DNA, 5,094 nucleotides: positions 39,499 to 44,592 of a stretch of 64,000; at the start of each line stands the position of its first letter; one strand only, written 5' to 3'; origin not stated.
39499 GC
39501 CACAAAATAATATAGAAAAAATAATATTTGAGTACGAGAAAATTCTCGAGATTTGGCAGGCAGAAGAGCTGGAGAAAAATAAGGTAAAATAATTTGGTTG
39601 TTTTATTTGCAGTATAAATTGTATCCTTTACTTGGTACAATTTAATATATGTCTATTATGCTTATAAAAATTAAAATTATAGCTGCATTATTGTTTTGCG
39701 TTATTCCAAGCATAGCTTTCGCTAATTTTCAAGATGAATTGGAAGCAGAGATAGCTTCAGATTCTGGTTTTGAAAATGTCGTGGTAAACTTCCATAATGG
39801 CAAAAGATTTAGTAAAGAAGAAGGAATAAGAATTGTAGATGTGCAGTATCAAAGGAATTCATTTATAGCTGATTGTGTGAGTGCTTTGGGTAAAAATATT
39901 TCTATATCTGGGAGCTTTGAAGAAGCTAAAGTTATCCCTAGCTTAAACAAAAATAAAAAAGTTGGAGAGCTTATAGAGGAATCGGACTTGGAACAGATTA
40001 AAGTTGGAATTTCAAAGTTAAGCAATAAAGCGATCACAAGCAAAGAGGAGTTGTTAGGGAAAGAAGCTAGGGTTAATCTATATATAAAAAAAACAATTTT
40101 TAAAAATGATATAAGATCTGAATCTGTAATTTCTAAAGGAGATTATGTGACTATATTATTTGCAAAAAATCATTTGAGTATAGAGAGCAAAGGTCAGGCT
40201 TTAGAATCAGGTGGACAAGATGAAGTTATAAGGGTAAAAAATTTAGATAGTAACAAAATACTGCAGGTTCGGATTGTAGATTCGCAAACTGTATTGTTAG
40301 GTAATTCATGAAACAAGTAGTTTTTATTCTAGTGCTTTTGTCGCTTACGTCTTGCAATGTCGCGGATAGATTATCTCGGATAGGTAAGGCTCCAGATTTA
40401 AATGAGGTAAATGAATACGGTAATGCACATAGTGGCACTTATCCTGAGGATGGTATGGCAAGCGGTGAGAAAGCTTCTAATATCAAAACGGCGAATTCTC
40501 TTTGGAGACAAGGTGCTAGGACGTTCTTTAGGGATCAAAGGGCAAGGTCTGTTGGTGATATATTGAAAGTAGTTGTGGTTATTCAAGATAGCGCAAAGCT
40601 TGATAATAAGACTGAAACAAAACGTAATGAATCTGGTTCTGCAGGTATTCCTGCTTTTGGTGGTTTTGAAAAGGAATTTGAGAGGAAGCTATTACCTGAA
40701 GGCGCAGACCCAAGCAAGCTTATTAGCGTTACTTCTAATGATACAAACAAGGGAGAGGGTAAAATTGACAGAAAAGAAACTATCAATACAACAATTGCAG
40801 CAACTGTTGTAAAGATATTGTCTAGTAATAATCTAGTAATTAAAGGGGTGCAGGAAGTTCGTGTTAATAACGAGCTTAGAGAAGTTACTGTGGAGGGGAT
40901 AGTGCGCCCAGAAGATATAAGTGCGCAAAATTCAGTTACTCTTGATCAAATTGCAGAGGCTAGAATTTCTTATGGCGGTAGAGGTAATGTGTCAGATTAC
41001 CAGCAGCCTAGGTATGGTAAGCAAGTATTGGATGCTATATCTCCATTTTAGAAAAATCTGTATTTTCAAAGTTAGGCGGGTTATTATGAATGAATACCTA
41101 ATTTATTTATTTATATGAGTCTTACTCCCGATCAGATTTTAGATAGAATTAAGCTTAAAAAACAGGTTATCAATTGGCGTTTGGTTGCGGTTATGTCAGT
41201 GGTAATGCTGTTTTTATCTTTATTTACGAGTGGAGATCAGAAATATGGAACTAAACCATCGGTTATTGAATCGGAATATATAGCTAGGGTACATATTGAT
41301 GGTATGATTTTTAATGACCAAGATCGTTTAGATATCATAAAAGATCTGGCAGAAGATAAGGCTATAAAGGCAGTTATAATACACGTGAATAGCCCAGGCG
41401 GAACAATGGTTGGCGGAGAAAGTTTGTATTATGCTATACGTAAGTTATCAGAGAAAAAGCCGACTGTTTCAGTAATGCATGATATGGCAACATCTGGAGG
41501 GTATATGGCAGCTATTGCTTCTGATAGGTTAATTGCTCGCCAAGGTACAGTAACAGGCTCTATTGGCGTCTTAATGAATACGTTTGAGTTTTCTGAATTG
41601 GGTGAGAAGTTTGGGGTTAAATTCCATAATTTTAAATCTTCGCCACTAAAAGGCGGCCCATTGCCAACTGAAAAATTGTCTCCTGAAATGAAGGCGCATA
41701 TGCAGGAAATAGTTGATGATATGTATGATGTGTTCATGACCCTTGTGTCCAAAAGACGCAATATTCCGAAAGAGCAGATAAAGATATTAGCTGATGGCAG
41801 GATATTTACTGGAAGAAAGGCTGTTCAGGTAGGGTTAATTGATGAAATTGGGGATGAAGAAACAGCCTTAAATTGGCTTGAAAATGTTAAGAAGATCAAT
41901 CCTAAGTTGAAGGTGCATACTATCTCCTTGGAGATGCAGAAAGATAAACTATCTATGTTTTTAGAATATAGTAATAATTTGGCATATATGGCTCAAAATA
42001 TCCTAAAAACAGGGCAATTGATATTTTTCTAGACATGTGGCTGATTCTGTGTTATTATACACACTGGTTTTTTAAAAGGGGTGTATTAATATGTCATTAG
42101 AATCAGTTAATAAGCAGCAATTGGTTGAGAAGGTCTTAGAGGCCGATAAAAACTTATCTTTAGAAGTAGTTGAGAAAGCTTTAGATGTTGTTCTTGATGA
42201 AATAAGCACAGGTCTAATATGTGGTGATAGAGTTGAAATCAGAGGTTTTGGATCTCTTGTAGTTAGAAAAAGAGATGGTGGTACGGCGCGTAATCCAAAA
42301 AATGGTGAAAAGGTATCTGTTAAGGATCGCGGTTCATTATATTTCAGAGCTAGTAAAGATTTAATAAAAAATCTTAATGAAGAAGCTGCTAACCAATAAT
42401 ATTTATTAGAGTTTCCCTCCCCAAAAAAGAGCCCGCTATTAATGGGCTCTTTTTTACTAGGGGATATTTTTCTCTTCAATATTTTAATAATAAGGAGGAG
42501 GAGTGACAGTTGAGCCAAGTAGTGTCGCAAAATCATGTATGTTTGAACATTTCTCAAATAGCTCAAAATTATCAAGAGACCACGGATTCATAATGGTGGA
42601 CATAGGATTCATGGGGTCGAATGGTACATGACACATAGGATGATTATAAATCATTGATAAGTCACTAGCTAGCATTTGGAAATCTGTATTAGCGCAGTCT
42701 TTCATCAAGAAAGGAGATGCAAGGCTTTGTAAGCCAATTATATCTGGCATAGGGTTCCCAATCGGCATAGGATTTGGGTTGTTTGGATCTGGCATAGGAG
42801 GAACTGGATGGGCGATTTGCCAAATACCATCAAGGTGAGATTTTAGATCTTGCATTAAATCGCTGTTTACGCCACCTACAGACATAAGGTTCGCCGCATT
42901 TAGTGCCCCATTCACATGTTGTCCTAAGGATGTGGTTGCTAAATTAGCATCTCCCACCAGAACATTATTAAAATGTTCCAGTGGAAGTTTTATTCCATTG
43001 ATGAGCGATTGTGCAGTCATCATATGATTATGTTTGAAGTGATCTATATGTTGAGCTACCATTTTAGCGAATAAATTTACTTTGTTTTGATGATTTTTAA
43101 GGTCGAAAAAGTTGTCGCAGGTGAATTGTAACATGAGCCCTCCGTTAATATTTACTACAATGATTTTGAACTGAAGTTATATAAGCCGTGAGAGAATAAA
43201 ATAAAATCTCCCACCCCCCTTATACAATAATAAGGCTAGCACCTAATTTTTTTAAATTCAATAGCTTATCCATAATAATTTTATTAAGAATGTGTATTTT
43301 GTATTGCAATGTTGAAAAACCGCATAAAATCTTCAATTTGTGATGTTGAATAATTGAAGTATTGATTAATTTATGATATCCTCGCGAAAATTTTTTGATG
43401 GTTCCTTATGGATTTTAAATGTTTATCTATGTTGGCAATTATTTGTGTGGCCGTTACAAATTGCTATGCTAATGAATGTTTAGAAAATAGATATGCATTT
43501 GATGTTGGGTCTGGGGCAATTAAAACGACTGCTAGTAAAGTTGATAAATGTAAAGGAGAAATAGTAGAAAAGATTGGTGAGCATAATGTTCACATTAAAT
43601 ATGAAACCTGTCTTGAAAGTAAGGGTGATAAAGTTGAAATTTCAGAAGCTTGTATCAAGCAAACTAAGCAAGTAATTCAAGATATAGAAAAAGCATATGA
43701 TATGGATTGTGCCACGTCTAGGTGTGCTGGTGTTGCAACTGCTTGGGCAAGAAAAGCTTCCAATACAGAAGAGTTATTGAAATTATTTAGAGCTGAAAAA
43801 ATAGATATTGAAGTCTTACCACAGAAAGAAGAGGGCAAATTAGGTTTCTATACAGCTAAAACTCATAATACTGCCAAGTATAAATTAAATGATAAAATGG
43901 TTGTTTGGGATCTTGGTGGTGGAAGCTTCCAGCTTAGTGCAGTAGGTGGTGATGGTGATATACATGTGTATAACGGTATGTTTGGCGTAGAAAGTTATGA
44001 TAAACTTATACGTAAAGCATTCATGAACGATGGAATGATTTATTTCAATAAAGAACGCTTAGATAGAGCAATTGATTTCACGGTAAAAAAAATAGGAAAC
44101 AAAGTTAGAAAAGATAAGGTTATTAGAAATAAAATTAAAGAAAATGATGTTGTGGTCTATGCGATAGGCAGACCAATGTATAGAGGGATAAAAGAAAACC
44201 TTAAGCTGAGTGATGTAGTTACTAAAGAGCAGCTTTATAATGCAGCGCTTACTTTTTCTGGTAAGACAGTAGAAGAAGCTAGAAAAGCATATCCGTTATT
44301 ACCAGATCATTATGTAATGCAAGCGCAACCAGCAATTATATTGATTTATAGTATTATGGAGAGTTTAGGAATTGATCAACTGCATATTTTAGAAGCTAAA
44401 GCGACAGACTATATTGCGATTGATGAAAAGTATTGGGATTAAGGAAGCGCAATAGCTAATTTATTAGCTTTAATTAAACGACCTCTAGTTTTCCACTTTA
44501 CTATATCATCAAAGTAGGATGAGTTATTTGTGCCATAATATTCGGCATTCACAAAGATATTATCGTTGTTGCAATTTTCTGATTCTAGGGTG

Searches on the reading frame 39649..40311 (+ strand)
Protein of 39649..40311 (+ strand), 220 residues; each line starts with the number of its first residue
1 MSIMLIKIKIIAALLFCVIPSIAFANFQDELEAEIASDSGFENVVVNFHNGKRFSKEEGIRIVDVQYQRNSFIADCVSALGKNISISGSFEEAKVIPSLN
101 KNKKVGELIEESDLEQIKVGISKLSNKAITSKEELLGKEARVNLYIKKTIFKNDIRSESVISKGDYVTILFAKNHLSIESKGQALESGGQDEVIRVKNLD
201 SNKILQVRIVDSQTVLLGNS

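Call 22: search_protein_families(library=ncbifam, proteins=[window:39649-40311:+], max_evalue=1e-12)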
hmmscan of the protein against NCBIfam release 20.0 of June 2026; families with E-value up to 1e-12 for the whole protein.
window:39649-40311:+ (220 aa): 1 family
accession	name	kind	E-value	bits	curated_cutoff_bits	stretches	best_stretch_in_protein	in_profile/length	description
TIGR03170.1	flgA_cterm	equivalog_domain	1.5e-29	102.7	54.65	1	83-216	2-135/137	flagellar basal body P-ring formation chaperone FlgA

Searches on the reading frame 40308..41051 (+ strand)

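Call 22: search_protein_families(library=ncbifam, proteins=[window:40308-41051:+], max_evalue=1e-12)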
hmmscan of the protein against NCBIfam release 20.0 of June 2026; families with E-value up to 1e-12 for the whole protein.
window:40308-41051:+ (247 aa): 13 families
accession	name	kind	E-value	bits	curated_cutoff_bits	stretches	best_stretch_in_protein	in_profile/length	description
NF001305.1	PRK00249.1-5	equivalog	1.1e-82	277.2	255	1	7-247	3-239/239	flagellar basal body L-ring protein FlgH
NF009429.1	PRK12788.1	equivalog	2.4e-53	180.9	380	1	1-247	1-231/231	flagellar basal body L-ring protein FlgH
NF001301.1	PRK00249.1-1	equivalog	1.7e-39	135.8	280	1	50-241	35-222/224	flagellar basal body L-ring protein FlgH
NF009336.0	PRK12696.1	equivalog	3.2e-39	134.9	303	1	54-247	39-238/238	flagellar basal body L-ring protein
NF001303.0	PRK00249.1-3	equivalog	1.9e-33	115.9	288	1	49-247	38-238/238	flagellar basal body L-ring protein FlgH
NF001304.0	PRK00249.1-4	equivalog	3.1e-26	92.4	247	1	60-236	46-216/228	flagellar basal body L-ring protein FlgH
NF009338.1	PRK12698.1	equivalog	1.2e-24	87.4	303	1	53-233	30-203/218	flagellar basal body L-ring protein FlgH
NF009341.0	PRK12701.1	equivalog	8.9e-23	81.3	480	1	69-230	58-212/230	flagellar basal body L-ring protein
NF009337.1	PRK12697.1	equivalog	8.9e-21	74.3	380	1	70-241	48-209/215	flagellar basal body L-ring protein FlgH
NF009340.0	PRK12700.1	equivalog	1.6e-19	70.3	414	1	69-246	60-229/230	flagellar basal body L-ring protein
NF009072.1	PRK12407.1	equivalog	6.1e-19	68.6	323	1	62-231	45-203/220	flagellar basal body L-ring protein FlgH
NF009339.0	PRK12699.1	equivalog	7.2e-18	64.8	375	1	71-247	79-246/246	flagellar basal body L-ring protein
NF001302.0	PRK00249.1-2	equivalog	3.5e-17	62.8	410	1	68-236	90-251/260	flagellar basal body L-ring protein FlgH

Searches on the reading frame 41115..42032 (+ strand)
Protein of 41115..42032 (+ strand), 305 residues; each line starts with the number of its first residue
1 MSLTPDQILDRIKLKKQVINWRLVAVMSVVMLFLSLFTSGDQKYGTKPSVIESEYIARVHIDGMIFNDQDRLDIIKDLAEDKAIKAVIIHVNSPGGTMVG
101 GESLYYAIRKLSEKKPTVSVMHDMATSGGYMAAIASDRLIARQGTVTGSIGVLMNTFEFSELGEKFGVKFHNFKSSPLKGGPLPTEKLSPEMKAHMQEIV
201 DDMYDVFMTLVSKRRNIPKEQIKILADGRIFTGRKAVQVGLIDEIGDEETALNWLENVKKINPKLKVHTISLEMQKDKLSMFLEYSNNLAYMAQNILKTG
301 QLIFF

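Call 22: search_protein_families(library=ncbifam, proteins=[window:41115-42032:+], max_evalue=1e-12)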
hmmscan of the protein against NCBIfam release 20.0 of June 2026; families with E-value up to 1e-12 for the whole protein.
window:41115-42032:+ (305 aa): 4 families
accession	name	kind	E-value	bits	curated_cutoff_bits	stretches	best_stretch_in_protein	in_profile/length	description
TIGR00706.1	SppA_dom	equivalog_domain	1.1e-65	221.2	155.45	1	55-260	1-208/208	signal peptide peptidase SppA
TIGR00705.1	SppA_67K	equivalog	7.5e-45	153.3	311.45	1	73-268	339-534/590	signal peptide peptidase SppA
NF008195.0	PRK10949.1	equivalog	1.7e-33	115.7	746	1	63-292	335-567/618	signal peptide peptidase SppA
NF008745.0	PRK11778.1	equivalog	7.9e-18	64.7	259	1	83-281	129-323/345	protease SohB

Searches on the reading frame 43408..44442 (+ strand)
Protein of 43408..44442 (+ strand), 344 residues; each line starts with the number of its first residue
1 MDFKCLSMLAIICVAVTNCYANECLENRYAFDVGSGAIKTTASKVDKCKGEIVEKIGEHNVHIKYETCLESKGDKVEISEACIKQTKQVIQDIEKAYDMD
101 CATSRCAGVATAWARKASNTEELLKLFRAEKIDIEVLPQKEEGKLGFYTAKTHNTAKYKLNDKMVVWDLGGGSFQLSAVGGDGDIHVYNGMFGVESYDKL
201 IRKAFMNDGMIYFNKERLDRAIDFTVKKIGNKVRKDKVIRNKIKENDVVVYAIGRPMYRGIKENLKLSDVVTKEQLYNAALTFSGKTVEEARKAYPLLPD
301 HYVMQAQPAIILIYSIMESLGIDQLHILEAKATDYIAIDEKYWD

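Call 22: search_protein_families(library=ncbifam, proteins=[window:43408-44442:+], max_evalue=1e-12)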
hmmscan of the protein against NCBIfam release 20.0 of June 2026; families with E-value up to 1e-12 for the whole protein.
window:43408-44442:+ (344 aa): 0 families

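Call 23: search_protein_families(library=pfam, proteins=[window:43408-44442:+], max_evalue=0.01)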
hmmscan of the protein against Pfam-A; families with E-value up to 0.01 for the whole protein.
window:43408-44442:+ (344 aa): 1 family
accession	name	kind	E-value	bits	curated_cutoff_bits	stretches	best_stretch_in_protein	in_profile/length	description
PF02541.22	Ppx-GppA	-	3.3e-13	50.2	27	1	64-327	21-268/285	Ppx/GppA phosphatase family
